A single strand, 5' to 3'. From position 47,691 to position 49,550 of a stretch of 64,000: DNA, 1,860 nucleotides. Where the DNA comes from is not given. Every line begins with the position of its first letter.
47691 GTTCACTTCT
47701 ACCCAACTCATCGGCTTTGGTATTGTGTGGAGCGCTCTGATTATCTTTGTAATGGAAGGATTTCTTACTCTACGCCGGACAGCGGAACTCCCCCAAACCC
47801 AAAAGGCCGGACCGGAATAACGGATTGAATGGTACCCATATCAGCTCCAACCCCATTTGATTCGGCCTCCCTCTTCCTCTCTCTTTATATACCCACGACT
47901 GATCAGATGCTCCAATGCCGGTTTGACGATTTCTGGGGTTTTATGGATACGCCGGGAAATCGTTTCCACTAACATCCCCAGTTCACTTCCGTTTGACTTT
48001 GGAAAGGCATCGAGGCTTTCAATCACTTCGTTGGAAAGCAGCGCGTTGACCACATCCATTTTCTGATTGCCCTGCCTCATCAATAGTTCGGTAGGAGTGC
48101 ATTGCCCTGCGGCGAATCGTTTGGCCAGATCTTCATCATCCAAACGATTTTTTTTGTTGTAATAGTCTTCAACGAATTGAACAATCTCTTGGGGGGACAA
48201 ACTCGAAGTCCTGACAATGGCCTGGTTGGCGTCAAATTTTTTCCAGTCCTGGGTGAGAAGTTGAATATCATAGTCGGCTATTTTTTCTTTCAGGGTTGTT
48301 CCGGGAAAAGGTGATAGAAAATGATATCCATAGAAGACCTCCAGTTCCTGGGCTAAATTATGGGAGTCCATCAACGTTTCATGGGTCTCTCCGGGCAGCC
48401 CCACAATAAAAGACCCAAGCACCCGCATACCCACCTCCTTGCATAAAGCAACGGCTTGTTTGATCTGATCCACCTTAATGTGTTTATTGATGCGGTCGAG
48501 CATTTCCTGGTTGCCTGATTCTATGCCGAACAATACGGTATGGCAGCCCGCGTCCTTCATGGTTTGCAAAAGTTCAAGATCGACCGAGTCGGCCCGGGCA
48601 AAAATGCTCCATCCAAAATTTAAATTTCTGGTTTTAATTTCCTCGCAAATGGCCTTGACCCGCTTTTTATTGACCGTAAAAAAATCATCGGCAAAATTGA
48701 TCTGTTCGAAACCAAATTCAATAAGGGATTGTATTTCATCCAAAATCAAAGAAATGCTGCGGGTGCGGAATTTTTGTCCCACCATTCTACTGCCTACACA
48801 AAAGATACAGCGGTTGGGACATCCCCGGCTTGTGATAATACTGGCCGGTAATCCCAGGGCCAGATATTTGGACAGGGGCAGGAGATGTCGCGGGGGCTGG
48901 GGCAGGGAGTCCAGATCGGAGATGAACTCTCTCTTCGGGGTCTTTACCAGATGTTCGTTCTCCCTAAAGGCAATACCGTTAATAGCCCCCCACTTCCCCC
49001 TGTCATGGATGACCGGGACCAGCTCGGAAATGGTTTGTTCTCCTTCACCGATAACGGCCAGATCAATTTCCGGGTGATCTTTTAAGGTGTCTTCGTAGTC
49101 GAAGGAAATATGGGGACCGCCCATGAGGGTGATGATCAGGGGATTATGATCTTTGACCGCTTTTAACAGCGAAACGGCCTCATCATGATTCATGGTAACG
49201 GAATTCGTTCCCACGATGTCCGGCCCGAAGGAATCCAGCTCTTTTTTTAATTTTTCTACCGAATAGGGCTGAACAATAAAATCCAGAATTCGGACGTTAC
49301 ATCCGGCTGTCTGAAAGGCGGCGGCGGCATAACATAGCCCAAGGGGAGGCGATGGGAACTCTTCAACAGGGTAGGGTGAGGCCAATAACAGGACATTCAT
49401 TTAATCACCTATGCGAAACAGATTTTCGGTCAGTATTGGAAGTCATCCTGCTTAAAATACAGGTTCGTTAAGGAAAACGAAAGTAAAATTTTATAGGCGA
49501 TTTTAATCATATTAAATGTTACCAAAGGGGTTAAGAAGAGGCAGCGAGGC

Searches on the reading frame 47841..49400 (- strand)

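Call 14: search_protein_families(library=pfam, proteins=[window:47841-49400:-], max_evalue=0.01)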
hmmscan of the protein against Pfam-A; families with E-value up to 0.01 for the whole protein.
window:47841-49400:- (519 aa): 3 families
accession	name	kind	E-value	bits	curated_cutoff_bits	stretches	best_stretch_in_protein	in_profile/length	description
PF04055.27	Radical_SAM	-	3.7e-29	102.5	29.5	1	188-349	1-165/166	Radical SAM superfamily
PF02310.24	B12-binding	-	1.5e-23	83.3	32.1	1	16-127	11-120/121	B12 binding domain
PF10557.15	Cullin_Nedd8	-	0.00028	21.3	36.9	1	477-510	29-62/63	Cullin protein neddylation domain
